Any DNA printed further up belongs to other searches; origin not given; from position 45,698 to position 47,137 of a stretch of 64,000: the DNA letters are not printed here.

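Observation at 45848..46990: Phage T4 Rnl2-type / kinetoplastid-REL-type RNA ligase in a free-living eukaryote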

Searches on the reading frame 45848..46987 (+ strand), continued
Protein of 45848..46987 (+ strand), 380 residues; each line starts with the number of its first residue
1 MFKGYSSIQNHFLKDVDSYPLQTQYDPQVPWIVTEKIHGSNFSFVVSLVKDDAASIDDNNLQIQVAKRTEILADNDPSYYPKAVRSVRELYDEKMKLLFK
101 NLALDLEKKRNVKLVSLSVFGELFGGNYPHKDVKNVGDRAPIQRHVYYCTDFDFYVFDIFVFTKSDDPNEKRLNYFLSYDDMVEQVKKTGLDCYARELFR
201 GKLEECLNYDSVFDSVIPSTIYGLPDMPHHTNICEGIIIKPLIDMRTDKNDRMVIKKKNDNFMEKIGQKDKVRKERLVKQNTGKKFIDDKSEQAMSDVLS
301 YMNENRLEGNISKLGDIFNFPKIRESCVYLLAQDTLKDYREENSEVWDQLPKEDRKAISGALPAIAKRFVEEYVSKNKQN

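Call 43: find_encoding_contigs(protein=P0004, flank=8000, max_places=1)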
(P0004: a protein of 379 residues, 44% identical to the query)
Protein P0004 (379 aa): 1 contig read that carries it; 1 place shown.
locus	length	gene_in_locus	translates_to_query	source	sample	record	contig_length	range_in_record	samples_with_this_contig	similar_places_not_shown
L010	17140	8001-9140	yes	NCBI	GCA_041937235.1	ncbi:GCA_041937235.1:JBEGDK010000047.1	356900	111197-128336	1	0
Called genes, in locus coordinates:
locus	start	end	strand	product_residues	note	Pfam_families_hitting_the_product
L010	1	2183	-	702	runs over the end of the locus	-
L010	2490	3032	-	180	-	-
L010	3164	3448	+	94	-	-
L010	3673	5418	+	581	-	-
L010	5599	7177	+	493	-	-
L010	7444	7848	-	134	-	-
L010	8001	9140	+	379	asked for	PF09414:RNA_ligase, PF18043:T4_Rnl2_C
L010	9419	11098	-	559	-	-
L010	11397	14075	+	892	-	PF01557:FAA_hydrolase, PF08450:SGL (faint), PF03088:Str_synth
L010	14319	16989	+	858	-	PF00654:Voltage_CLC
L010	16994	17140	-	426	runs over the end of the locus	-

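Call 45: fold_search(model_id=the predicted structure, library=pdb)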
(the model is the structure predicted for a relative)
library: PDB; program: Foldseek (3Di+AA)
matches with E <= 10: 205; with E <= 0.001: 14
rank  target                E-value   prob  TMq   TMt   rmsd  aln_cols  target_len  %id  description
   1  2hvr_A                7.9e-17  1.00  0.49  0.57  15.9       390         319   22  Structure of T4 RNA Ligase 2 with Nicked 5'-Adenylated nucleic acid duplex containing a 3'-deoxyribonucleotide at the  (released 2006-10-17)
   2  2hvq                  1.2e-16  1.00  0.47  0.56  15.2       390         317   22  Structure of Adenylated full-length T4 RNA Ligase 2 (released 2006-10-17)
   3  2hvr_B                9.1e-16  1.00  0.48  0.57  16.8       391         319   24  Structure of T4 RNA Ligase 2 with Nicked 5'-Adenylated nucleic acid duplex containing a 3'-deoxyribonucleotide at the  (released 2006-10-17)
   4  1xdn                  2.1e-15  1.00  0.54  0.75   4.2       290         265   24  High resolution crystal structure of an editosome enzyme from trypanosoma brucei: RNA editing ligase 1 (released 2004-12-07)
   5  1s68                  6.8e-14  1.00  0.47  0.73   5.2       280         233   25  Structure and Mechanism of RNA Ligase (released 2004-02-24)
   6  6vtf_A                3.1e-07  1.00  0.33  0.37   9.4       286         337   15  Naegleria gruberi RNA ligase with PPi (released 2020-04-08)
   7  5cot                  4.4e-07  1.00  0.33  0.37   6.2       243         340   16  Structure and mechanism of a eukaryal nick-sealing RNA ligase (released 2015-10-28)
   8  6vt4                  4.4e-07  1.00  0.35  0.39   7.0       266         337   16  Naegleria gruberi RNA ligase R149A mutant apo (released 2020-04-08)
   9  6vtd                  5.5e-07  1.00  0.34  0.38   6.3       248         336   17  Naegleria gruberi RNA ligase R149A mutant with ATP and Mn (released 2020-04-08)
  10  6vt5                  7.4e-07  1.00  0.35  0.39   5.1       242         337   17  Naegleria gruberi RNA ligase R4a K121A mutant apo (released 2020-04-08)
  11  6vt9                  7.4e-07  1.00  0.32  0.36   6.6       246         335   15  Naegleria gruberi RNA ligase E227A mutant with ATP and Mn (released 2020-04-08)
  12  6vt0                  1.1e-06  1.00  0.33  0.37   5.8       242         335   16  Naegleria gruberi RNA ligase K170A mutant apo (released 2020-04-08)
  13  6vt8                  1.2e-06  1.00  0.33  0.37   6.4       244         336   16  Naegleria gruberi RNA ligase E312A mutant with AMP and Mn (released 2020-04-08)
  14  6vtg_A                3.4e-06  1.00  0.29  0.32   9.1       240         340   16  Naegleria gruberi RNA ligase E227A mutant apo (released 2020-04-08)
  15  9cq6_F                2.6e-03  1.00  0.30  0.15   6.9       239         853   13  The ligation complex in the NHEJ pathway (released 2025-04-23)
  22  5fpo                  1.2e-01  0.44  0.26  0.31   8.7       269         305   14  Structure of Bacterial DNA Ligase with small-molecule ligand 1H- indazol-7-amine (AT4213) in an alternate binding site. (released 2015-12-23)
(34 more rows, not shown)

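Call 46: search_protein_families(library=ncbifam, proteins=[P0009, P0005, P0186, P0020, P0018, P0008, P0004, P0136, P0113], max_evalue=0.001)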
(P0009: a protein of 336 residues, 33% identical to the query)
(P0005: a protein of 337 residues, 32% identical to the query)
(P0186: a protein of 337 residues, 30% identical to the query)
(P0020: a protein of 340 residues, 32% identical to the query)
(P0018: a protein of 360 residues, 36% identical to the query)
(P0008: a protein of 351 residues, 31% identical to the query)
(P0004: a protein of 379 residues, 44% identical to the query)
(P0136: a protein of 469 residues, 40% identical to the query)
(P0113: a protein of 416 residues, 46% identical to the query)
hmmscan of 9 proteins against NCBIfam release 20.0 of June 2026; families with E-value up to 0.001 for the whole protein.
P0009 (336 aa): 2 families
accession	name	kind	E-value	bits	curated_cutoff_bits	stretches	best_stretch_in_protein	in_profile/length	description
TIGR02307.1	RNA_lig_RNL2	equivalog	5e-63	213.6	197.15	1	3-333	1-326/326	RNA ligase, Rnl2 family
TIGR01209.1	TIGR01209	hypoth_equivalog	5.7e-05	22.1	136.9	1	21-174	72-201/375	RNA ligase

P0005 (337 aa): 2 families
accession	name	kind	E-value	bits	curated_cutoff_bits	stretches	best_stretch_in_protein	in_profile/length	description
TIGR02307.1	RNA_lig_RNL2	equivalog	6.7e-62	209.9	197.15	1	3-335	1-320/326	RNA ligase, Rnl2 family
TIGR02306.1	RNA_lig_DRB0094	equivalog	0.00095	18.1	151.15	0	14-234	144-341/341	RNA ligase (ATP)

P0186 (337 aa): 2 families
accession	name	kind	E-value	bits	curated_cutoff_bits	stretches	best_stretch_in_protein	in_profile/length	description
TIGR02307.1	RNA_lig_RNL2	equivalog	1.5e-56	192.3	197.15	1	3-332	1-318/326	RNA ligase, Rnl2 family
TIGR02306.1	RNA_lig_DRB0094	equivalog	1.8e-05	23.8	151.15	1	24-228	154-339/341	RNA ligase (ATP)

P0020 (340 aa): 1 family
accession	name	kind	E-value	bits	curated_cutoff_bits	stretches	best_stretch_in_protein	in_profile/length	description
TIGR02307.1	RNA_lig_RNL2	equivalog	2e-51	175.5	197.15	1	25-321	20-302/326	RNA ligase, Rnl2 family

P0018 (360 aa): 1 family
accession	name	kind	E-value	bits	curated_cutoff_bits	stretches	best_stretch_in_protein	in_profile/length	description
TIGR02307.1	RNA_lig_RNL2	equivalog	1.8e-46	159.2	197.15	1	14-346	4-315/326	RNA ligase, Rnl2 family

P0008 (351 aa): 2 families
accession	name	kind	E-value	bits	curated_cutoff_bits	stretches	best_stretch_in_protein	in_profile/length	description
TIGR02307.1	RNA_lig_RNL2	equivalog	7.1e-45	153.9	197.15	1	5-347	1-317/326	RNA ligase, Rnl2 family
TIGR02306.1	RNA_lig_DRB0094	equivalog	2.8e-06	26.5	151.15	1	27-251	153-339/341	RNA ligase (ATP)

P0004 (379 aa): 1 family
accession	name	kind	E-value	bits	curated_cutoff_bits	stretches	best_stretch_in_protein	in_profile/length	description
TIGR02307.1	RNA_lig_RNL2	equivalog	9.8e-44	150.2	197.15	1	3-369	1-317/326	RNA ligase, Rnl2 family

P0136 (469 aa): 1 family
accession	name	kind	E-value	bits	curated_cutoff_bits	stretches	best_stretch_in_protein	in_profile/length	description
TIGR02307.1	RNA_lig_RNL2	equivalog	5e-123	410.8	197.15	1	55-447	1-326/326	RNA ligase, Rnl2 family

P0113 (416 aa): 1 family
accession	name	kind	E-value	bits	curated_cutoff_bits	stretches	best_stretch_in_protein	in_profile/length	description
TIGR02307.1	RNA_lig_RNL2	equivalog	9.5e-147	488.7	197.15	1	25-408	1-326/326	RNA ligase, Rnl2 family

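Call 47: search_protein_families(library=pfam, proteins=[P0136, P0113, P0162, P0008, P0004, P0185, P0055], max_evalue=0.01)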
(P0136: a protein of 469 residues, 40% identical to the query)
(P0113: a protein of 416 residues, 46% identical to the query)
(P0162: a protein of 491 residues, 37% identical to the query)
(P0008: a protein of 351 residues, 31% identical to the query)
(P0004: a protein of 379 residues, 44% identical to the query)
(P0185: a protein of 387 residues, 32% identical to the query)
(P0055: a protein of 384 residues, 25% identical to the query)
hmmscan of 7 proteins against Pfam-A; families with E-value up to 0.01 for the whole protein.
P0136 (469 aa): 2 families
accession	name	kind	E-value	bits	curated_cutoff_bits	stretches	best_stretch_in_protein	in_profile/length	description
PF09414.15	RNA_ligase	-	3.3e-18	66.9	27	1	81-298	2-162/171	RNA ligase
PF18043.6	T4_Rnl2_C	-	0.00072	20.3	27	1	362-413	12-59/82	T4 RNA ligase 2 C-terminal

P0113 (416 aa): 2 families
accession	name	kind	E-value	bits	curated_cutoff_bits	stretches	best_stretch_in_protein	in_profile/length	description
PF09414.15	RNA_ligase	-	8.8e-17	62.2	27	1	50-253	1-158/171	RNA ligase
PF18043.6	T4_Rnl2_C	-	1.8e-08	35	27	1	320-389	9-74/82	T4 RNA ligase 2 C-terminal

P0162 (491 aa): 2 families
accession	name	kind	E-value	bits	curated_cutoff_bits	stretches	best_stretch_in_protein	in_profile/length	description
PF09414.15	RNA_ligase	-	8.3e-16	59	27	1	102-311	2-161/171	RNA ligase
PF18043.6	T4_Rnl2_C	-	6.3e-06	26.9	27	1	379-443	11-71/82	T4 RNA ligase 2 C-terminal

P0008 (351 aa): 2 families
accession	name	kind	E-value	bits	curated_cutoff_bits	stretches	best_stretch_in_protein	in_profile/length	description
PF09414.15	RNA_ligase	-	5.4e-24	85.7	27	1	33-245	1-170/171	RNA ligase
PF18043.6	T4_Rnl2_C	-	7.4e-09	36.3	27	1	270-330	5-67/82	T4 RNA ligase 2 C-terminal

P0004 (379 aa): 2 families
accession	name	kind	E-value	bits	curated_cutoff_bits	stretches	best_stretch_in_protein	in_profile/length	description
PF09414.15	RNA_ligase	-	2.8e-20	73.6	27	1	32-252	2-170/171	RNA ligase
PF18043.6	T4_Rnl2_C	-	6.6e-18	65.3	27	1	287-365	4-80/82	T4 RNA ligase 2 C-terminal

P0185 (387 aa): 2 families
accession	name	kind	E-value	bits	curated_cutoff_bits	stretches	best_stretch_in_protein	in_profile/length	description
PF09414.15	RNA_ligase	-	5.4e-19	69.4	27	1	77-270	2-170/171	RNA ligase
PF18043.6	T4_Rnl2_C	-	5.4e-09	36.7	27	1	306-360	15-68/82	T4 RNA ligase 2 C-terminal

P0055 (384 aa): 2 families
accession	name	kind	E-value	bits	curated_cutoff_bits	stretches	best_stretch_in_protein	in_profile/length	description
PF09414.15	RNA_ligase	-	2.1e-13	51.2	27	1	9-221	1-162/171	RNA ligase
PF18043.6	T4_Rnl2_C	-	0.0001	23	27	1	283-338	7-58/82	T4 RNA ligase 2 C-terminal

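Call 56: list_cluster_members(proteins=[P0173, P0176, P0185, P0123, P0142, P0178, P0180, P0175, P0010, P0011])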
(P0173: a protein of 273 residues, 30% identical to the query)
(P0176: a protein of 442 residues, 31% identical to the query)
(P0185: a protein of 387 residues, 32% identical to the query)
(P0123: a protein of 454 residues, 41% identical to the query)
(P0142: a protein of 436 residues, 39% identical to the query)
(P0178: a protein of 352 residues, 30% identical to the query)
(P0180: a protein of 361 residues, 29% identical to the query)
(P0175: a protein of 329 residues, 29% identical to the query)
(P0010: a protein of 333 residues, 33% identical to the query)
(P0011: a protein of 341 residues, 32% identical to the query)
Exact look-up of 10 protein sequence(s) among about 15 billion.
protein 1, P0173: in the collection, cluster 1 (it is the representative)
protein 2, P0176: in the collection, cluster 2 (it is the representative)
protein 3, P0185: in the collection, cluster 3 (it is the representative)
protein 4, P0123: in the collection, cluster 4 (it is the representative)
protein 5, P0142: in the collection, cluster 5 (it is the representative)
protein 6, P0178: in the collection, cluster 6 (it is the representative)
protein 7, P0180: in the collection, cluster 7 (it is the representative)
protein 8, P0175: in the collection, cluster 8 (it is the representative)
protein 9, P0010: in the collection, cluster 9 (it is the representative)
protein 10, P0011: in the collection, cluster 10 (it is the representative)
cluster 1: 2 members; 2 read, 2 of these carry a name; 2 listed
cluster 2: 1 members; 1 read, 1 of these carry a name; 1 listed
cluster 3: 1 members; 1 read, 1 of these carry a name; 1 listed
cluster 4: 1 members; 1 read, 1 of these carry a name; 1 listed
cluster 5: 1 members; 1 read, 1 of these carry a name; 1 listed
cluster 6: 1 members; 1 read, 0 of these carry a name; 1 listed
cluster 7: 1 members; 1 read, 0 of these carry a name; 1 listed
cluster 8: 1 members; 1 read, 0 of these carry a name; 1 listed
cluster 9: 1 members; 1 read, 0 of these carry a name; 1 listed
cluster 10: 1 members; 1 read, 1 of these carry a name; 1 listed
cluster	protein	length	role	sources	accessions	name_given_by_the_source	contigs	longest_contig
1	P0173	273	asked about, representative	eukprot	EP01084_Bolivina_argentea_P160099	278819_1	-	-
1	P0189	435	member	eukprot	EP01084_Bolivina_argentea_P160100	278820_1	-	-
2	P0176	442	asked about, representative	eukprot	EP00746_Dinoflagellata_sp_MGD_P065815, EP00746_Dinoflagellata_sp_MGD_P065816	gnl/MRDRNA2_/MRDRNA2_27371_c0_seq1.p1 ...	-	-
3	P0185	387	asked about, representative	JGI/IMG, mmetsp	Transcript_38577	Transcript_38577/g.81991 ORF Transcript_38577/g.81991 Transcript_38577/m.81991 ...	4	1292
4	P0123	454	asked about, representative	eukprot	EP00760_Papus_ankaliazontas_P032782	PhM_4_TR5964/c0_g1_i1/m.3879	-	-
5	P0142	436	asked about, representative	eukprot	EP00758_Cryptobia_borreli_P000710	Tbor_TRINITY_DN1472_c0_g1::TRINITY_DN1472_c0_g1_i1::g.598::m.598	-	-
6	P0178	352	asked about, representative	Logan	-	-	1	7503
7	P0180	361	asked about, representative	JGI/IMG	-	-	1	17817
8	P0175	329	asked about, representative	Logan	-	-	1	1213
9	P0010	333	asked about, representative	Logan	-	-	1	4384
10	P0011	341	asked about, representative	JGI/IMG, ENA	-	Rnl2 family RNA ligase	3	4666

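Call 61: find_related_loci(query=A2, collection=genome_contigs, flank=3000)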
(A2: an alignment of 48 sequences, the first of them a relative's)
Query A2 (380 aa) in genome_contigs; peptide patterns used: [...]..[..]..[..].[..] (x = any residue, [..] = any of these).
504 stretches matched a pattern; 467 encode a relative of the query (tblastn E <= 1e-3); the best 80 are kept; 80 distinct loci.
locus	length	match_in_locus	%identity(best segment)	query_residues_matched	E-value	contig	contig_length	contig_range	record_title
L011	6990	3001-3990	31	2-370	2e-49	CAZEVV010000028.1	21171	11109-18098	MAG TPA_asm: uncultured Paludibacter sp. isolate binchicken_co168_21 genome assembly, contig: NODE_4477_length_21171_cov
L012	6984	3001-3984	33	1-372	7e-48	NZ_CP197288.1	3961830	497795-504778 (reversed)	Tenacibaculum sp. ZS6-P6 chromosome, complete genome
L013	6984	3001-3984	33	1-372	6e-48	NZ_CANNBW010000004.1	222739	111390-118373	Uncultured Tenacibaculum sp. isolate 4-641-3Z.fasta NODE_4, whole genome shotgun sequence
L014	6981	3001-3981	34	1-372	1e-47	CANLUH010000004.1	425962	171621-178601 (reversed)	uncultured Flavobacteriaceae bacterium isolate 2-583A.fasta genome assembly, contig: NODE_4, whole genome shotgun sequen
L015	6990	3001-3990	32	1-372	2e-47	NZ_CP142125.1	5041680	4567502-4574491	Kordia algicida OT-1 chromosome, complete genome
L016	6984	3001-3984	33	1-372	5e-47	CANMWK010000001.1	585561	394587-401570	uncultured Tenacibaculum sp. isolate 623-G.fasta genome assembly, contig: NODE_1, whole genome shotgun sequence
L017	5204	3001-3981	33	1-370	5e-47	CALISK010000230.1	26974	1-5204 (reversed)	MAG: uncultured Tenacibaculum sp. isolate R3_Bin_METABAT__240_sub_1 genome assembly, contig: c_000000174729, whole genom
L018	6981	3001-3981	33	1-370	8e-47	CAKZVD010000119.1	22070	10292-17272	MAG: uncultured Tenacibaculum sp. isolate L4_Bin_MAXBIN__095_sub_1 genome assembly, contig: c_000000591829, whole genome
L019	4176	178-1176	34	2-374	2e-46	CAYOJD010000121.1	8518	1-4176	MAG TPA_asm: uncultured Prolixibacteraceae bacterium isolate binchicken_co263_132 genome assembly, contig: NODE_8455_len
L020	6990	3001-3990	32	1-372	5e-46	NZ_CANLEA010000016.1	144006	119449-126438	Uncultured Kordia sp. isolate 2-867.fasta NODE_16, whole genome shotgun sequence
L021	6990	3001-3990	31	2-371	6e-46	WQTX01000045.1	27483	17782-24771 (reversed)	MAG: Bacteroidetes bacterium isolate Cu122P3bin3 JGI20164J26629_10000194, whole genome shotgun sequence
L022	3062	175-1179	33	2-376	6e-46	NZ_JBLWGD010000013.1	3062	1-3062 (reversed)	Algibacter sp. PT7-4 EHLECANO_13, whole genome shotgun sequence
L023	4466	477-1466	32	1-372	2e-45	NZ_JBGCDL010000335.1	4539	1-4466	MAG: Kordia sp. isolate SGMAG-74 contig335, whole genome shotgun sequence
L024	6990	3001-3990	31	2-373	1e-45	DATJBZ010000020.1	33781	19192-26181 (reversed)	MAG TPA_asm: Moheibacter sp. isolate SMAG_U15368 k141_86716, whole genome shotgun sequence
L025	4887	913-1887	33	1-370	3e-47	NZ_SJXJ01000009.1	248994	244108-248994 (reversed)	Tenacibaculum sp. M341 M341_contig_9, whole genome shotgun sequence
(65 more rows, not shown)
